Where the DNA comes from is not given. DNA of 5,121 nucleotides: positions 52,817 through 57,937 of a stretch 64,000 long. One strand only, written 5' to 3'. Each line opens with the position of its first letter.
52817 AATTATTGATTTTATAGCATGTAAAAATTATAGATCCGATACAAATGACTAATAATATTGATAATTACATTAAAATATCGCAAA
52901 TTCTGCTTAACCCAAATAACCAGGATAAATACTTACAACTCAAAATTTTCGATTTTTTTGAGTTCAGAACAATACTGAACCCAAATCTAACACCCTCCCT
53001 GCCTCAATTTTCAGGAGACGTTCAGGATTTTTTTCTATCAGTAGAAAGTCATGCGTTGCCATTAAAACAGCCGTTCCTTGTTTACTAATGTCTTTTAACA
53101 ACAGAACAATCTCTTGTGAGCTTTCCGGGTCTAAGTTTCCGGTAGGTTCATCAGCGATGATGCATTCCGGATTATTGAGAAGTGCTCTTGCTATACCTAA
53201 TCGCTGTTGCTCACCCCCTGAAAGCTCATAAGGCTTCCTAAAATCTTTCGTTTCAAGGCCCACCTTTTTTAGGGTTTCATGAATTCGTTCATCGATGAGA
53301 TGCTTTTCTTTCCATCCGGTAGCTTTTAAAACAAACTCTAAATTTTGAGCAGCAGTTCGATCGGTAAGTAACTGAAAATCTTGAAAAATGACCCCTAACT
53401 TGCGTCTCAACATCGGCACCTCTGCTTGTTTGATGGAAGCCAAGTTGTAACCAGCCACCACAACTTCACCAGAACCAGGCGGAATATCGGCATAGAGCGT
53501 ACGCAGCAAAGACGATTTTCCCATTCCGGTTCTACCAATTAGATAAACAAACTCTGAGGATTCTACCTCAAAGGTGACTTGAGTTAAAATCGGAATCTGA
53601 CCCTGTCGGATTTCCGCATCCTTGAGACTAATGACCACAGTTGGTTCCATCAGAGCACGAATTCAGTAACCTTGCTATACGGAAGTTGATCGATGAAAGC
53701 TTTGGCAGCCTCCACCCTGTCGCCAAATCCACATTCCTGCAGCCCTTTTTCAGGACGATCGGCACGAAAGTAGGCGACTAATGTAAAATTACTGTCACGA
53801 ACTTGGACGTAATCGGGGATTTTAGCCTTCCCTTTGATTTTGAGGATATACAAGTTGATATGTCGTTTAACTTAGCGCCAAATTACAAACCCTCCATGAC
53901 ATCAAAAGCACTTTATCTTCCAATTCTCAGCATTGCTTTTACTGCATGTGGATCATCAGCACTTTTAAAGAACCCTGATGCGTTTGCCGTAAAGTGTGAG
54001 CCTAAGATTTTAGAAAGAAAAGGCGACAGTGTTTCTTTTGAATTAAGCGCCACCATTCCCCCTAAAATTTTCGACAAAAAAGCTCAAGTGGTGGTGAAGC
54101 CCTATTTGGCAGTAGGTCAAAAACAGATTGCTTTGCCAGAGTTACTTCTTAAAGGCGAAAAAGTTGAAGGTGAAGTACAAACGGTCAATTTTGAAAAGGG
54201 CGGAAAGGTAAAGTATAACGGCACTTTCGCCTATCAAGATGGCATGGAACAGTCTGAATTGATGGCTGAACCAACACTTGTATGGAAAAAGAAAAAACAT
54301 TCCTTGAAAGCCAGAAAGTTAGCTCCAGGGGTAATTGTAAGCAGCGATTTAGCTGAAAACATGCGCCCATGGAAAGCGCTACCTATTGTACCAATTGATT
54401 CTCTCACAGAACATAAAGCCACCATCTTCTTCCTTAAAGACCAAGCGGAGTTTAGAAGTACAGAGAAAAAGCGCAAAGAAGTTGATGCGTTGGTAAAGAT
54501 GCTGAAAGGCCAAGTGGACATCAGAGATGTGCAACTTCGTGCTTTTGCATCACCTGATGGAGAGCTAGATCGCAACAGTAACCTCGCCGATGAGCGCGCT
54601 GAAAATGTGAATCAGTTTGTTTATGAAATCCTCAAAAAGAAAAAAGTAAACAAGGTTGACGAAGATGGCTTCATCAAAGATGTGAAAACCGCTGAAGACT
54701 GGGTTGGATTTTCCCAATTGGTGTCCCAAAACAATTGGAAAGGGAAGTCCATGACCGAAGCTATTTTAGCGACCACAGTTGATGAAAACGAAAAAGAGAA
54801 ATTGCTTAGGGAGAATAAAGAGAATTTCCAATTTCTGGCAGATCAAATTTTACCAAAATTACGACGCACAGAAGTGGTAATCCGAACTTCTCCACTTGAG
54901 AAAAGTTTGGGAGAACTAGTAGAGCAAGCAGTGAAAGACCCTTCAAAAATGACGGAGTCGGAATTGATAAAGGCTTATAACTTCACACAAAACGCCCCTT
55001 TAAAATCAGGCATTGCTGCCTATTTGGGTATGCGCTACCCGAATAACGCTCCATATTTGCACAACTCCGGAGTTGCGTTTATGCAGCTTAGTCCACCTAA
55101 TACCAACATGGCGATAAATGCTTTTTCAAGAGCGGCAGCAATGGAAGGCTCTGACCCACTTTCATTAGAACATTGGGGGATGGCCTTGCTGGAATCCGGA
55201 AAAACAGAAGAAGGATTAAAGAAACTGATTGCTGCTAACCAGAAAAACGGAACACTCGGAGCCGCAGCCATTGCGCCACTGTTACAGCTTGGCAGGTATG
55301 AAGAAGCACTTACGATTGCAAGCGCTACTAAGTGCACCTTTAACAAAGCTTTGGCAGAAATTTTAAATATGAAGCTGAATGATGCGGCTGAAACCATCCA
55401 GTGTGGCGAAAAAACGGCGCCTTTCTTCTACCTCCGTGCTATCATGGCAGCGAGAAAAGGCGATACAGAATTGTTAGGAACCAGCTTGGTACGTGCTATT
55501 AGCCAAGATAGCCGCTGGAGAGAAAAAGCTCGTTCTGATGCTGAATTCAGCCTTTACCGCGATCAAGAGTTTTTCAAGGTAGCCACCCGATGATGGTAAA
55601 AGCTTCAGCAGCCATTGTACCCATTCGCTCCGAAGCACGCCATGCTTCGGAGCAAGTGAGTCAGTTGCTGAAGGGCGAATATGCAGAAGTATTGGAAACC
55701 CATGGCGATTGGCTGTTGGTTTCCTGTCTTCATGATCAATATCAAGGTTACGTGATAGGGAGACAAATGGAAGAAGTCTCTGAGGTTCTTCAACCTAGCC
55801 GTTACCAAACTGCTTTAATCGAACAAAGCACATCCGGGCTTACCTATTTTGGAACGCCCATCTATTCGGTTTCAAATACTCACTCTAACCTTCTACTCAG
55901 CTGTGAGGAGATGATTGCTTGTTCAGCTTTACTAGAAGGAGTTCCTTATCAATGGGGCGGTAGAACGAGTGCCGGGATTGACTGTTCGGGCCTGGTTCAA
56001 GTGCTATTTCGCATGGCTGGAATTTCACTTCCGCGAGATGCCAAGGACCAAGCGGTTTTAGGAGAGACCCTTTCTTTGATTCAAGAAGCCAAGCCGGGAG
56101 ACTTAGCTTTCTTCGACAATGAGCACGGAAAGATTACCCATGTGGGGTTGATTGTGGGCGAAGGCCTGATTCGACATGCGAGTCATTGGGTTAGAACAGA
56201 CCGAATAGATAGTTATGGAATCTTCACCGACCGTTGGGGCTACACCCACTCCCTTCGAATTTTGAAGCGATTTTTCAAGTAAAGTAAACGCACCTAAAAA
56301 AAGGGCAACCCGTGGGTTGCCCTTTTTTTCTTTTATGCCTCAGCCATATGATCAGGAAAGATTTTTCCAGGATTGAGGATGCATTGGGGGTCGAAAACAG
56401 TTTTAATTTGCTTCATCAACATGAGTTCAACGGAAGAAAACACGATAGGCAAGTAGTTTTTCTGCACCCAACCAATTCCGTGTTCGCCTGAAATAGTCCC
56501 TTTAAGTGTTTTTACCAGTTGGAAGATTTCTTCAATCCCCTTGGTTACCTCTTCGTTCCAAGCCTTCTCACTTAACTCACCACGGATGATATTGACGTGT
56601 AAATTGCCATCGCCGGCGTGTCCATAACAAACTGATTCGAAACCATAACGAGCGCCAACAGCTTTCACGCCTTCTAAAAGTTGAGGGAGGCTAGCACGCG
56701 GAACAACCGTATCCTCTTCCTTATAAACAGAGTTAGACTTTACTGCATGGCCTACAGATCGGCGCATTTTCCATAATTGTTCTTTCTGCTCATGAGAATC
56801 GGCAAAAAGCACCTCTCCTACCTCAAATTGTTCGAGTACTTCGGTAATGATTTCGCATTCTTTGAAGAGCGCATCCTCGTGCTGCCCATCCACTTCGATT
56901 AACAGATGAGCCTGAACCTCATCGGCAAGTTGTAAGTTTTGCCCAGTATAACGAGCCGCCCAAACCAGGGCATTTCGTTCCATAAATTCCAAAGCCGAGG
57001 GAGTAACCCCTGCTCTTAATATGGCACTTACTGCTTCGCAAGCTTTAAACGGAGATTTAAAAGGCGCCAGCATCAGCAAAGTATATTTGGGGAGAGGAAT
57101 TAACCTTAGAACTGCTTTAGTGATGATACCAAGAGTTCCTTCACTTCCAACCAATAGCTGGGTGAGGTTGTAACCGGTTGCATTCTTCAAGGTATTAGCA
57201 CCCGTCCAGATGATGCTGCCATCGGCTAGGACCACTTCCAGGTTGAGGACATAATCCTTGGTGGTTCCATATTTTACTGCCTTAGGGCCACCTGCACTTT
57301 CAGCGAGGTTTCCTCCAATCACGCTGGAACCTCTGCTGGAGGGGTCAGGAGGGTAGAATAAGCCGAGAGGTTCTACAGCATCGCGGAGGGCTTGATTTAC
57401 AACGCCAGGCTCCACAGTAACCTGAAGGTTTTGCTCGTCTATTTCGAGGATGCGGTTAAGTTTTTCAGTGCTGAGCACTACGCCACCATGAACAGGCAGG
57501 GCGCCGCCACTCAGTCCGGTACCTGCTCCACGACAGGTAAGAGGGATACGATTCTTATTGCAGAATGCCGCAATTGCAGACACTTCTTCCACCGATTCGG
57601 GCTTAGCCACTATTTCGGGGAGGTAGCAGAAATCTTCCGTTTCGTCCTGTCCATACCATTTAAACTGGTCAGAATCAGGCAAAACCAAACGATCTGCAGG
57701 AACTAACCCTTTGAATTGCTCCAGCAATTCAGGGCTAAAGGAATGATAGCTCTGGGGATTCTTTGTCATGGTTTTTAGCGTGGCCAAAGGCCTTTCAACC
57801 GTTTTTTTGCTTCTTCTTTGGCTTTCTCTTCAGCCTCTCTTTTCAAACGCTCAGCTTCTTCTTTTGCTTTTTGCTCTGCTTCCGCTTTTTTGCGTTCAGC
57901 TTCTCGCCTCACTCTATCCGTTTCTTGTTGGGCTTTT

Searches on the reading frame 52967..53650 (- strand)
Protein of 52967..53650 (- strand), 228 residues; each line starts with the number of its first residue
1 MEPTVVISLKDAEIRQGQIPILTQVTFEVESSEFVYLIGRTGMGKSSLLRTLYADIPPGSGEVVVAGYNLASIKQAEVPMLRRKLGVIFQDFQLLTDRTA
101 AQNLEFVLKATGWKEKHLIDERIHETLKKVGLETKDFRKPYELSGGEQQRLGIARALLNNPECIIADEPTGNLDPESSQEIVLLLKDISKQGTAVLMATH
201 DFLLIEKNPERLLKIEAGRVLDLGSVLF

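Call 48: search_protein_families(library=pfam, proteins=[window:52967-53650:-], max_evalue=0.00001)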
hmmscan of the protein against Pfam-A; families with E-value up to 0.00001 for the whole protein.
window:52967-53650:- (228 aa): 2 families
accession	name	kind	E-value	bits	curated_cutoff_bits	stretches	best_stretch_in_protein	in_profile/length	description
PF00005.33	ABC_tran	-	1e-30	107.5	25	1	22-170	1-136/137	ABC transporter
PF13304.12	AAA_21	-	1.1e-07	32.7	27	0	102-205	196-303/304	AAA domain, putative AbiEii toxin, Type IV TA system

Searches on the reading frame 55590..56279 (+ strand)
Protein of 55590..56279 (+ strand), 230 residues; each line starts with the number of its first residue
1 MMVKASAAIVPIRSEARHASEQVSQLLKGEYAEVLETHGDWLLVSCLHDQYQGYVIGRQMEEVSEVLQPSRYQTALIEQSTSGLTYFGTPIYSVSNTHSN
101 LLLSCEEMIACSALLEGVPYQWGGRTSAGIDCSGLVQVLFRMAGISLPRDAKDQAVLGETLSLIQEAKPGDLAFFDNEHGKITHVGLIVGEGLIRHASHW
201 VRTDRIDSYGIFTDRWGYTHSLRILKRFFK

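Call 48: search_protein_families(library=pfam, proteins=[window:55590-56279:+], max_evalue=0.00001)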
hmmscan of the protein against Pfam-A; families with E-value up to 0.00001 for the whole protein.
window:55590-56279:+ (230 aa): 3 families
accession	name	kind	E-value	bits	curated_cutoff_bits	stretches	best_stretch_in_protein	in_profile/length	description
PF00877.26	NLPC_P60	-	5.1e-23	81.5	23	1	117-207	1-92/105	NlpC/P60 family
PF18348.7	SH3_16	-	6.4e-13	48.7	25.8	1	12-55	1-44/49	Bacterial dipeptidyl-peptidase Sh3 domain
PF08239.17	SH3_3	-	3.2e-07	30.9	27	1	11-55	4-48/54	Bacterial SH3 domain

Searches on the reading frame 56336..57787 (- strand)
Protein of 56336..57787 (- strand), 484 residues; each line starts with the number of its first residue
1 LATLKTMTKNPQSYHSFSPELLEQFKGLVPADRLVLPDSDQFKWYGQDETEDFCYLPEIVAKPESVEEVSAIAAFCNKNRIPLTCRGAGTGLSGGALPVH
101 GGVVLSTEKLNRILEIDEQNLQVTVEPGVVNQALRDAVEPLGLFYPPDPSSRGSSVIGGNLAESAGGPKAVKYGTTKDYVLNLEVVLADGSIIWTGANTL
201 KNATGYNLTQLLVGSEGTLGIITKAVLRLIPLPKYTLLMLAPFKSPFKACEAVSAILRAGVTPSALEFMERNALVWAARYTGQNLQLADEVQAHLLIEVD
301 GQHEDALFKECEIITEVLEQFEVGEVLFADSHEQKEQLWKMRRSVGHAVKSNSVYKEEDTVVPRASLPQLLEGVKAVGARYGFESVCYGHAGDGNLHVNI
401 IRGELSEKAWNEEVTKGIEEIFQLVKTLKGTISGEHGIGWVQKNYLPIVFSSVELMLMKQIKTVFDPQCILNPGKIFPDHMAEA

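Call 49: search_protein_families(library=pfam, proteins=[window:56336-57787:-], max_evalue=0.00001)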
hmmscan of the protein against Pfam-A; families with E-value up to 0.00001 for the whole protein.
window:56336-57787:- (484 aa): 2 families
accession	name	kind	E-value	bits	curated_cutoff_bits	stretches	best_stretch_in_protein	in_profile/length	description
PF02913.24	FAD-oxidase_C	-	4.4e-61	207.2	21.2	1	233-476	2-248/248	FAD linked oxidases, C-terminal domain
PF01565.28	FAD_binding_4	-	9e-43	145.7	26.4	1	57-196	1-139/139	FAD binding domain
